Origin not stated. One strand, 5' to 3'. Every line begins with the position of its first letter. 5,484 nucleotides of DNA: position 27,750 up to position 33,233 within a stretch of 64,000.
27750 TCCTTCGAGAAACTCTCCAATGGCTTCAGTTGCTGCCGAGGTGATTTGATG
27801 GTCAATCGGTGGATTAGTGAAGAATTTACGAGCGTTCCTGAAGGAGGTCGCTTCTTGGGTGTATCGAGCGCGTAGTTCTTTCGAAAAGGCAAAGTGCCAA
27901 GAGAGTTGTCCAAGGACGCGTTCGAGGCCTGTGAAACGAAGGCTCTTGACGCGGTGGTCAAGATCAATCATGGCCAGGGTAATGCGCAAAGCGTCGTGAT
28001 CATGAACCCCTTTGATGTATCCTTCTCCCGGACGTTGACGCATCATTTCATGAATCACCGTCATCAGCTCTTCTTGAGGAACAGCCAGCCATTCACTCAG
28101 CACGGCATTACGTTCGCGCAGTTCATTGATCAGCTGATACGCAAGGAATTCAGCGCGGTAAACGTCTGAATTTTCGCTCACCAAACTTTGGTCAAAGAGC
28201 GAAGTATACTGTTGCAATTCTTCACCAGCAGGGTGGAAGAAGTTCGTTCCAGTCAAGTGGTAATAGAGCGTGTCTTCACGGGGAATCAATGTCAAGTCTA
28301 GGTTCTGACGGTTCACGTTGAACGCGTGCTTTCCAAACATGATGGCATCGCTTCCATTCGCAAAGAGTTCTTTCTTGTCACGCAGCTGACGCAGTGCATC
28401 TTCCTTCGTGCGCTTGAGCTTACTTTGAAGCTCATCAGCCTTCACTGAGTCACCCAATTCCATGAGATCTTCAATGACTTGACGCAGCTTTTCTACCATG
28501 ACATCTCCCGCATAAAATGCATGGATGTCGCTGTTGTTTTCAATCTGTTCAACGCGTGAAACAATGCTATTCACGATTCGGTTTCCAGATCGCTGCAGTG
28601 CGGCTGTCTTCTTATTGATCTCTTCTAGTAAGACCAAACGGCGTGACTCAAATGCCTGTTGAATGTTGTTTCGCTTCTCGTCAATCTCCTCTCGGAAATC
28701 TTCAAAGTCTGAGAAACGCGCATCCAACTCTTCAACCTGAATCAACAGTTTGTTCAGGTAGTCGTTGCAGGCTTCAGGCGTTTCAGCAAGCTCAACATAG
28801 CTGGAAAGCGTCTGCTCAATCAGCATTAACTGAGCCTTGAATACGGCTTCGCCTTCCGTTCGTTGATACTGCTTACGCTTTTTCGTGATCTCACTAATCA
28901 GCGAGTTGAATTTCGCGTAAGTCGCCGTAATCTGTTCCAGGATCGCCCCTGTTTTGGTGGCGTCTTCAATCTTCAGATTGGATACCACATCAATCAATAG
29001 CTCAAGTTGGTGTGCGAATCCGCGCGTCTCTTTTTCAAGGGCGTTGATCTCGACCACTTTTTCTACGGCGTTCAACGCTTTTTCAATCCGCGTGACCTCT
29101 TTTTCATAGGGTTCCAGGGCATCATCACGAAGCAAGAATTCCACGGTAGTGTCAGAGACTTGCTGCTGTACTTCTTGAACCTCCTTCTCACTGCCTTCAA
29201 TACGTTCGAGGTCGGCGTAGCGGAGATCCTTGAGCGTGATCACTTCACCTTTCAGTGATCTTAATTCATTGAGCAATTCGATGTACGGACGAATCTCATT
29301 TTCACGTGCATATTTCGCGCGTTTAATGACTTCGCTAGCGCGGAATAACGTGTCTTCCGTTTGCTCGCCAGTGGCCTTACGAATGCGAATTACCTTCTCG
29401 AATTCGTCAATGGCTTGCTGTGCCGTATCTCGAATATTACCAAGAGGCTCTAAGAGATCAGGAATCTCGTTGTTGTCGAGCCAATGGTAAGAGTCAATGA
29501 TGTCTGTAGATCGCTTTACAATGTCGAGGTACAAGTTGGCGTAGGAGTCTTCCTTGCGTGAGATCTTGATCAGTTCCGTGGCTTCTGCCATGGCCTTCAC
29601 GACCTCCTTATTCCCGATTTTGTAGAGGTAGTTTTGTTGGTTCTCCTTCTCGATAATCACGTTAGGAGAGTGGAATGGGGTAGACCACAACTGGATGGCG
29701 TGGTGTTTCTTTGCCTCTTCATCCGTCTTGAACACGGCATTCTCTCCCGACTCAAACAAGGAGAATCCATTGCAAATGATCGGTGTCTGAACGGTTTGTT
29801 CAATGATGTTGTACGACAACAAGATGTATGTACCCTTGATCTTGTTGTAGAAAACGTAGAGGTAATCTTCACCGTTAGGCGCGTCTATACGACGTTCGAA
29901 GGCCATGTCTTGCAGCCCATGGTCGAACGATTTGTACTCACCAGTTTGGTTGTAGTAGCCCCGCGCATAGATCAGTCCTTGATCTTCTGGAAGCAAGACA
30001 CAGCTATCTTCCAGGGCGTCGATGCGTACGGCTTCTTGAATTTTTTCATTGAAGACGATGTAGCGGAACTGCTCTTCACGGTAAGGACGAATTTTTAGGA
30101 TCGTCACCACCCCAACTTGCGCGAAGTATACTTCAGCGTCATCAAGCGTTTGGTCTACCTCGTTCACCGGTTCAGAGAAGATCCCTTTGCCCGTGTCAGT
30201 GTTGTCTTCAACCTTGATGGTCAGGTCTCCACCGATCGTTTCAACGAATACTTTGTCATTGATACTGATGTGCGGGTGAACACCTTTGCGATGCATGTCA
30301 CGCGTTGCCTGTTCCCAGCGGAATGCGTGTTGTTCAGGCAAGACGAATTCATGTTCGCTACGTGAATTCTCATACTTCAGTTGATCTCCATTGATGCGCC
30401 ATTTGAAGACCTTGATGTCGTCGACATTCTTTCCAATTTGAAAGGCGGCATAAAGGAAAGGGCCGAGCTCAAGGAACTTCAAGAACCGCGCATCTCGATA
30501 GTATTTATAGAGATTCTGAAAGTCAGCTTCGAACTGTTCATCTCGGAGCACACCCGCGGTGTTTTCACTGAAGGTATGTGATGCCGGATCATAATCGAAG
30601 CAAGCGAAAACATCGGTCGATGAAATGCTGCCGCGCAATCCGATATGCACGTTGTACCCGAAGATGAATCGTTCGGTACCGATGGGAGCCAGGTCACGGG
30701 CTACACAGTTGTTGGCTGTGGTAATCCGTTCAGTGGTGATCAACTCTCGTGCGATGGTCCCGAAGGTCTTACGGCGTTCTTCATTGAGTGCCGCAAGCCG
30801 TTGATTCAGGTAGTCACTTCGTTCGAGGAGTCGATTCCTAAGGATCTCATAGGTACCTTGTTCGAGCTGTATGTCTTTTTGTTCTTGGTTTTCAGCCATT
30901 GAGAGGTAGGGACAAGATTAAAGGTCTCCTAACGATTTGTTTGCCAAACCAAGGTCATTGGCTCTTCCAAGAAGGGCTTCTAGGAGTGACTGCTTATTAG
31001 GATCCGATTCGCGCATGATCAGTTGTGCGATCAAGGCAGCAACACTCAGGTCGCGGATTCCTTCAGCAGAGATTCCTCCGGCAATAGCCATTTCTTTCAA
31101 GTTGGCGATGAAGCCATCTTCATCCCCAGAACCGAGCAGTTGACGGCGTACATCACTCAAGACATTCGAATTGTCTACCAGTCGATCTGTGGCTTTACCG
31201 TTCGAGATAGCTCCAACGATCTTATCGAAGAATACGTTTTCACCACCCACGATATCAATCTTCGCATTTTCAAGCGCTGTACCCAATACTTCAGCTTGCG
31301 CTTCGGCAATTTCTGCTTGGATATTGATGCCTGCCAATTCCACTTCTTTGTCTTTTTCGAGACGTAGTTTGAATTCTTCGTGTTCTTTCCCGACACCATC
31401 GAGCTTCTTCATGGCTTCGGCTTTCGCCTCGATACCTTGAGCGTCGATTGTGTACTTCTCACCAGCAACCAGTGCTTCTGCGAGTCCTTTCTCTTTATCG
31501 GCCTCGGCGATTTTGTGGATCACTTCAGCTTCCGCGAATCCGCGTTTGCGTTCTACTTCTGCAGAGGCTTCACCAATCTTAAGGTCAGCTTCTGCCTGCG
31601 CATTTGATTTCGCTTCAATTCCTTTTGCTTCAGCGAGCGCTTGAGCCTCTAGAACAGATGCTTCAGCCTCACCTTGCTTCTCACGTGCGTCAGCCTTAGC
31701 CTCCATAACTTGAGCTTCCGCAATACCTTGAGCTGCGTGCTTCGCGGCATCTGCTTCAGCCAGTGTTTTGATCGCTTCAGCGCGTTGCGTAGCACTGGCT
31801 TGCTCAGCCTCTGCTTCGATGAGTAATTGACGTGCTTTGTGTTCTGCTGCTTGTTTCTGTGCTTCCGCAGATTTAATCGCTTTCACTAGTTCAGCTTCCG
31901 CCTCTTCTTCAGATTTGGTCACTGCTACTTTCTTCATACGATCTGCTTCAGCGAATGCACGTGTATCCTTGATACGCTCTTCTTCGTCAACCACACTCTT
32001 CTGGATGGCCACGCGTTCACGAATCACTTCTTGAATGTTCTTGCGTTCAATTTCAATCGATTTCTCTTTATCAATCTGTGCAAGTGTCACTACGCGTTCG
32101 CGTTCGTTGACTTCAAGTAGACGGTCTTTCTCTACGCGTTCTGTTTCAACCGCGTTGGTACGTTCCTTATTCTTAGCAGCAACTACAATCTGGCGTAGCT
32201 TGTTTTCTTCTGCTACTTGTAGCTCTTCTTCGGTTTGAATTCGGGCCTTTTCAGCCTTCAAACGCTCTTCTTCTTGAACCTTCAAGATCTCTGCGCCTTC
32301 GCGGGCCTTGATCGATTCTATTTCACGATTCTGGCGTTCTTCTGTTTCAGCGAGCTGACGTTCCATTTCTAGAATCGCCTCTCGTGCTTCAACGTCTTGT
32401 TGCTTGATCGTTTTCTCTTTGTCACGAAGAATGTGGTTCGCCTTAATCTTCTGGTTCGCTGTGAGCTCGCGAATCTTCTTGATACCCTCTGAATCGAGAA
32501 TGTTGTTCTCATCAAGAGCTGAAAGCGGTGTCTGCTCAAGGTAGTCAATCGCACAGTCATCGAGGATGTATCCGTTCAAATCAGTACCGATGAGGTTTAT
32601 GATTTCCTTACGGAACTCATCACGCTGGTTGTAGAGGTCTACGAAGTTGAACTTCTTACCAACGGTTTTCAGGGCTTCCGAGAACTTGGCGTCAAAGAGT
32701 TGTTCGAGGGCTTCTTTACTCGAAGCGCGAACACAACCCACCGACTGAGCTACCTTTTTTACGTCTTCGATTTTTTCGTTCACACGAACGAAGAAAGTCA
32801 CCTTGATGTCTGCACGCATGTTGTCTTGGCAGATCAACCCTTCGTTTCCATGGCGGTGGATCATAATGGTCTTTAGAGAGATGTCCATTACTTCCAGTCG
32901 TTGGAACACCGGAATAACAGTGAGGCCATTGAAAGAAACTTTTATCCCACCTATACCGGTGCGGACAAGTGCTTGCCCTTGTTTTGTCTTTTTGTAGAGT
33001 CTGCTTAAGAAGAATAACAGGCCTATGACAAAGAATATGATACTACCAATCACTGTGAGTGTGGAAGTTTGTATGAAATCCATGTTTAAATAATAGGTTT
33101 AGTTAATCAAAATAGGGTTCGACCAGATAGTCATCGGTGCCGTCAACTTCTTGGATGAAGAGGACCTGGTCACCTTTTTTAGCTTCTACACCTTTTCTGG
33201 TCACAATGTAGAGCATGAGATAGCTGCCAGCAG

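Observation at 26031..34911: Tight 5-gene operon: YbjN-like, PspA/IM30, NfeD-like, flotillin and a 1622-aa MoxR-type AAA+ protein (candidate uncharacterised membrane-remodelling or stress system)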

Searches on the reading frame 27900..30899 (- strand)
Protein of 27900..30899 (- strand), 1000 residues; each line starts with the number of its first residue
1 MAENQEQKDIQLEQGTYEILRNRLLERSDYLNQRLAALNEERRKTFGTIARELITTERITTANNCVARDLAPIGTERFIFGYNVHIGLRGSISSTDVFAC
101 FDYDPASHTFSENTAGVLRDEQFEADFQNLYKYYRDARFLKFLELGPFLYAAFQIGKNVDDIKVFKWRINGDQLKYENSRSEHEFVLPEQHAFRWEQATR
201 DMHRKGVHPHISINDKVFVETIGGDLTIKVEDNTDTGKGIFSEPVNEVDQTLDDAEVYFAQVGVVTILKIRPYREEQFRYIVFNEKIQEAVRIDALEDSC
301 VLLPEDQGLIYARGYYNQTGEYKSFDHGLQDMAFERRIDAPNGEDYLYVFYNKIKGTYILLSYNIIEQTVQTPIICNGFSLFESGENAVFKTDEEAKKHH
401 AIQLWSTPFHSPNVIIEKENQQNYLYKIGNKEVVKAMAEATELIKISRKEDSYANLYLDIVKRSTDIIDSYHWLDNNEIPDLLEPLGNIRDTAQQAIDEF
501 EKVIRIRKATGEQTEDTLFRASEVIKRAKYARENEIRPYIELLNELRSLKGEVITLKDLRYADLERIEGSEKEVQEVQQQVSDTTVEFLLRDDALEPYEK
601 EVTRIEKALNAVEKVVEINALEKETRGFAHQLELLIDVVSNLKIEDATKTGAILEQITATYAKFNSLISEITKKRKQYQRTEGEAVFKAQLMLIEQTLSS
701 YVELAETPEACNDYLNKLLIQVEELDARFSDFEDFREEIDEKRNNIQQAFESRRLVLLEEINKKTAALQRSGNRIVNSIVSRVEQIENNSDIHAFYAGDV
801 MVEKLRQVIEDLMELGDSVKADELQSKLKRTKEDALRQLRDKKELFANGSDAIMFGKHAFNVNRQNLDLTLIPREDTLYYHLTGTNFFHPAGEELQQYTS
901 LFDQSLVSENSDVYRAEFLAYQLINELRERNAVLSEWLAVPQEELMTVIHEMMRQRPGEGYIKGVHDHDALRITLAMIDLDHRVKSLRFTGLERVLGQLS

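Call 49: predict_structure(alignment_id=A3)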
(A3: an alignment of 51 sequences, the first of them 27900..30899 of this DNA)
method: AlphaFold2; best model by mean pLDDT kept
length: 1000 residues; sequences in the alignment: 51
mean_pLDDT: 80.9   pTM: 0.57
mean pLDDT of the five models: 80.9, 80.8, 79.1, 77.5, 76.7
residues with pLDDT >= 90: 203; 70-90: 645; 50-70: 114; < 50: 38
segments of 3 or more residues with pLDDT < 50: 1-12, 844-850, 852-855, 858-860, 862-864, 904-912
pLDDT, mean of each block of 10 residues (from residue 1): 33 68 93 93 83 90 87 87 73 85 89 75 89 86 86 85 88 83 68 87 81 86 78 65 80 84 90 89 90 90 91 91 87 90 90 90 93 91 89 85 91 68 79 92 91 87 93 82 94 91 86 90 86 77 86 87 87 89 82 81 83 74 82 77 64 80 83 71 71 84 83 86 79 78 86 84 86 89 81 84 90 85 88 78 48 47 56 79 72 74 44 65 79 75 84 66 71 82 62 63
secondary structure, 60 per line:
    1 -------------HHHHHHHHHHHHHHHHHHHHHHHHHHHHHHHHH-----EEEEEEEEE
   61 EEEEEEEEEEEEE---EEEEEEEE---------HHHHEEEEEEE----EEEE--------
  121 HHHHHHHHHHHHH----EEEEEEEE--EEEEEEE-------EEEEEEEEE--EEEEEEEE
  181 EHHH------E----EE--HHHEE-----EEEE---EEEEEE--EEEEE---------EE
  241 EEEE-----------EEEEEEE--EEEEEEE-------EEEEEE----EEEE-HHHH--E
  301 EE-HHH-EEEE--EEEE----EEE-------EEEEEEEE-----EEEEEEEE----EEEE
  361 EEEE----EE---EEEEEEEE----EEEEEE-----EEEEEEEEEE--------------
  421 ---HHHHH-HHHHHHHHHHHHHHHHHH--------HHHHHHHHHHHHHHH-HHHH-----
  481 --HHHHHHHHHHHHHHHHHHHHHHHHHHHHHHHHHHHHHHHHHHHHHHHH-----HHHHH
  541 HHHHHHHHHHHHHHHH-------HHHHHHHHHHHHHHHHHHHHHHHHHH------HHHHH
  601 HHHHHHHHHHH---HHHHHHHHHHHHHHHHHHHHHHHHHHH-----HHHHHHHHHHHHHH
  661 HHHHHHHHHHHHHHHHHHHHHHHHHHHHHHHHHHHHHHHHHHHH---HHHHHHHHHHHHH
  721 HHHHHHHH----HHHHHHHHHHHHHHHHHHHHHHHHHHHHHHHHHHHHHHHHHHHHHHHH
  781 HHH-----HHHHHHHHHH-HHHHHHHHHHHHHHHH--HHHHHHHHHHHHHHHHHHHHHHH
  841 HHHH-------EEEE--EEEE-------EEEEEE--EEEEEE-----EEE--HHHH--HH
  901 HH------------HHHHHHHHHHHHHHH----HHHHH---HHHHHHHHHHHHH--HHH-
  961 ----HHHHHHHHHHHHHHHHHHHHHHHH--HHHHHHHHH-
elements in order (helices of 4 or more, strands of 3 or more residues): H14-46 E52-73 E77-84 H94-97 E98-104 E109-112 H121-133 E138-145 E148-154 E162-170 E173-181 E210-213 E217-222 E225-229 E239-244 E256-262 E265-271 E279-284 E289-292 H294-297 E300-302 E308-311 E314-317 E322-324 E332-339 E345-352 E357-364 E374-381 E386-391 E397-406 H424-428 H430-447 H456-470 H472-475 H483-530 H536-556 H564-589 H596-611 H615-641 H647-704 H708-728 H733-783 H789-798 H800-815 H818-844 E852-855 E858-861 E869-874 E877-882 E888-890 H893-896 H899-902 H915-929 H934-938 H942-954 H965-988 H991-999

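Call 53: fold_search(model_id=the predicted structure, library=pdb)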
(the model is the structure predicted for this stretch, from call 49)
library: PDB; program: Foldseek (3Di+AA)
matches with E <= 10: 545; with E <= 0.001: 54
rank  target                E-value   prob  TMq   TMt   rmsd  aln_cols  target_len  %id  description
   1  8asv_A                3.8e-06  0.90  0.08  0.07  31.1      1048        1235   10  Cryo-EM structure of yeast Elongator complex (released 2022-12-07)
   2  9n73_LI               5.9e-06  1.00  0.13  0.18  34.1       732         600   10  SSU processome maturation and disassembly, State G (released 2025-10-29)
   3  8i7o_P1               6.7e-06  1.00  0.15  0.22  17.6       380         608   12  In situ structure of axonemal doublet microtubules in mouse sperm with 16-nm repeat (released 2023-10-11)
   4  8j07_i8               8.7e-06  1.00  0.15  0.12  57.6      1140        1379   10  96nm repeat of human respiratory doublet microtubule and associated axonemal complexes (released 2023-07-26)
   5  8pu0_A                1.3e-05  1.00  0.14  0.13  15.7       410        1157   11  Cryo-EM structure of human Elp123 in complex with tRNA, desulpho-CoA, 5'-deoxyadenosine and methionine (released 2024-04-17)
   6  1xi4_A                4.1e-05  0.99  0.13  0.09  35.0       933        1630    9  Clathrin D6 Coat (released 2004-11-02)
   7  8cuk_A                4.3e-05  1.00  0.15  0.34  16.0       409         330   10  X-ray Structure of the WD40 domain of HOPS subunit Vps11 from Yeast (released 2022-05-25)
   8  9fqr_I6               4.7e-05  1.00  0.15  0.28  30.0       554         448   10  96-nm repeat of axonemal doublet microtubules from bovine sperm (released 2025-03-26)
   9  9y6s_7K               4.7e-05  0.60  0.07  0.06  58.9      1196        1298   10  96-nm repeat of the Leishmania tarentolae doublet microtubule (released 2025-12-17)
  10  7k58_C                5.6e-05  0.89  0.11  0.04  70.5      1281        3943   10  Structure of outer-arm dyneins bound to microtubule with microtubule binding state 1(MTBS-1) (released 2021-09-29)
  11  9e2g_2C               6.9e-05  0.98  0.08  0.12  27.6       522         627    8  Cryo-EM structure of 48 nm repeat of microtubule doublet from T. brucei flagellum (released 2025-03-12)
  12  9r9b_A                8.6e-05  1.00  0.15  0.23  24.3       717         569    8  Crystal structure of clathrin heavy chain in complex with a peptidomimetic inhibitor of the TACC3 interaction (released 2026-04-08)
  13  4ax4                  9.3e-05  1.00  0.12  0.15  21.9       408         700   10  PROLYL OLIGOPEPTIDASE FROM PORCINE BRAIN, H680A MUTANT (released 2012-09-26)
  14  1vz3                  9.3e-05  1.00  0.12  0.16  22.1       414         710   11  PROLYL OLIGOPEPTIDASE FROM PORCINE BRAIN, T597C MUTANT (released 2004-07-01)
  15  5l8s_A                1.0e-04  1.00  0.14  0.20  17.1       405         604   12  The crystal structure of a cold-adapted acylaminoacyl peptidase reveals a novel quaternary architecture based on the a (released 2016-11-16)
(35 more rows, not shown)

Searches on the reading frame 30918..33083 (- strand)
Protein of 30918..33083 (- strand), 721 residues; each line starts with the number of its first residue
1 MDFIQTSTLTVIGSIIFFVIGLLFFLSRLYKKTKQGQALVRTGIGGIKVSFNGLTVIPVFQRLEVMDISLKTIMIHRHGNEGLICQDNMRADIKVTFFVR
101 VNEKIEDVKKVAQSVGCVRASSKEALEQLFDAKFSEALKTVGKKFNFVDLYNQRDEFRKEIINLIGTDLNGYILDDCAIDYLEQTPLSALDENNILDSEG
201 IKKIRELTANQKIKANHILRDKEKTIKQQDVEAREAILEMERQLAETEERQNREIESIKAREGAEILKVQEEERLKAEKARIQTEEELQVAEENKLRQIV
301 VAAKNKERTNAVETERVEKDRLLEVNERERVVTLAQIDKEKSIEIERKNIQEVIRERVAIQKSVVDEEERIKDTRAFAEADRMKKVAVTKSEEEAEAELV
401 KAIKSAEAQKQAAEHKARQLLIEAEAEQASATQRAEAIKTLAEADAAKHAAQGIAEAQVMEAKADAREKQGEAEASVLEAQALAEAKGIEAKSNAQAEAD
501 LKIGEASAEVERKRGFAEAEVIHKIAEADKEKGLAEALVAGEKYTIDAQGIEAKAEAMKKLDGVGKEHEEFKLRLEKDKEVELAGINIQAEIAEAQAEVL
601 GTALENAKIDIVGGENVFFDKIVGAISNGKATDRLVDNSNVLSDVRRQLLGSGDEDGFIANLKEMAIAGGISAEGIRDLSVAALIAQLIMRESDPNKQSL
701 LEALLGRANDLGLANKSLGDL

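Call 3: search_protein_families(library=pfam, proteins=[window:30918-33083:-], max_evalue=0.01)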
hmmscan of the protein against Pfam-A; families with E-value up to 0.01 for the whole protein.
window:30918-33083:- (721 aa): 0 families

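Call 4: search_protein_families(library=ncbifam, proteins=[window:30918-33083:-], max_evalue=0.01)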
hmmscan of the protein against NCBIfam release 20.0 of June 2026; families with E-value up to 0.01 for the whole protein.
window:30918-33083:- (721 aa): 0 families

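Call 6: search_protein_families(library=pfam, proteins=[window:30918-33083:-], max_evalue=10)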
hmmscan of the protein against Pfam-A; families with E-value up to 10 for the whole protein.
window:30918-33083:- (721 aa): 1 family
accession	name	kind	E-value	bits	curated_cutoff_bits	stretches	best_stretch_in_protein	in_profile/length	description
PF22953.2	SpnB_Rossmann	-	0.11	13.1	27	1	591-686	28-119/170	Polyketide synthase extender module SpnB, Rossmann fold domain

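Call 7: search_solved_structures(query=window:30918-33083:-, max_evalue=1, show_alignments=2)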
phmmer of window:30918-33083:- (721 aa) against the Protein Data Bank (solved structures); distinct sequences matched with E-value up to 1: 1.
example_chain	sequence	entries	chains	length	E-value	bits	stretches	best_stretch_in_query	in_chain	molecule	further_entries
8z5g_A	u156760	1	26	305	0.039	15.8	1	364-448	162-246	Protein QmcA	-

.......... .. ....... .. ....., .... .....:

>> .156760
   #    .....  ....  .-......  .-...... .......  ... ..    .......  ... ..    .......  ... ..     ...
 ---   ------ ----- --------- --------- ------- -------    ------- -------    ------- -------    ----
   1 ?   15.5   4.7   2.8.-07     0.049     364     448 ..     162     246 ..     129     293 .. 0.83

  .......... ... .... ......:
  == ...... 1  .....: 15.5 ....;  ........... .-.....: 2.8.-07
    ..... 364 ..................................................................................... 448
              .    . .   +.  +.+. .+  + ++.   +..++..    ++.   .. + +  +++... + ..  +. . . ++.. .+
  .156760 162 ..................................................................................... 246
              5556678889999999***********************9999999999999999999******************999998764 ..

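Call 12: search_protein_families(library=padloc, proteins=[window:30918-33083:-], max_evalue=0.01)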
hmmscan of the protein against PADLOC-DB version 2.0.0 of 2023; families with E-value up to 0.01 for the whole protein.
window:30918-33083:- (721 aa): 0 families

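Call 22: search_solved_structures(query=A2, max_evalue=0.01, show_alignments=1)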
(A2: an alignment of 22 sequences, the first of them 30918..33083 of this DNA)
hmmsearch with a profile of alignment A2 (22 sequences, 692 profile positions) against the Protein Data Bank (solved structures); distinct sequences matched with E-value up to 0.01: 1.
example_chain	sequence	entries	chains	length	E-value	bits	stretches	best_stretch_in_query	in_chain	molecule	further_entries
8z5g_A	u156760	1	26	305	0.0022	19.6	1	368-449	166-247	Protein QmcA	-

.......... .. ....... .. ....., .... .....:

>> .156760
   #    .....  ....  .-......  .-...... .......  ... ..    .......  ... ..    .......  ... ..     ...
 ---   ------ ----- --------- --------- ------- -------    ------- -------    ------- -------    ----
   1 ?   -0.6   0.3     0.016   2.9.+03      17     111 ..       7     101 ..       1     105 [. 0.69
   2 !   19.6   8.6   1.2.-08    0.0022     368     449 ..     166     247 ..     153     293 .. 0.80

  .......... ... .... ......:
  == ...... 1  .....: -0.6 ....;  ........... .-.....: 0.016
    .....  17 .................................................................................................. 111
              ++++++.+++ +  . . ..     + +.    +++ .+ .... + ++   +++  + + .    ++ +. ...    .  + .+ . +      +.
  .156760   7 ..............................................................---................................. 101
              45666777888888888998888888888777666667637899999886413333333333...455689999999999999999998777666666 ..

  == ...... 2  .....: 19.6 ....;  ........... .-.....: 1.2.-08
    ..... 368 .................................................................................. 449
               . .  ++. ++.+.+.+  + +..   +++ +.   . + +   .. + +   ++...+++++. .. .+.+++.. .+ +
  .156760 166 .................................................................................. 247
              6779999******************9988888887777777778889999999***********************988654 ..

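Call 23: search_protein_families(library=pfam, alignment_id=A2, max_evalue=0.01)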
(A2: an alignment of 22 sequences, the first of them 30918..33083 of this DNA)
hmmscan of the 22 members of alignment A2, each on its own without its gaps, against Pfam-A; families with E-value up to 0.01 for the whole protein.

A. member 1, window:30918-33083:- (721 aa): 0 families

B. families by the number of members that match (of 22 scanned): 1 family
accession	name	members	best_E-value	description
PF01145.31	Band_7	2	2.8e-11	SPFH domain / Band 7 family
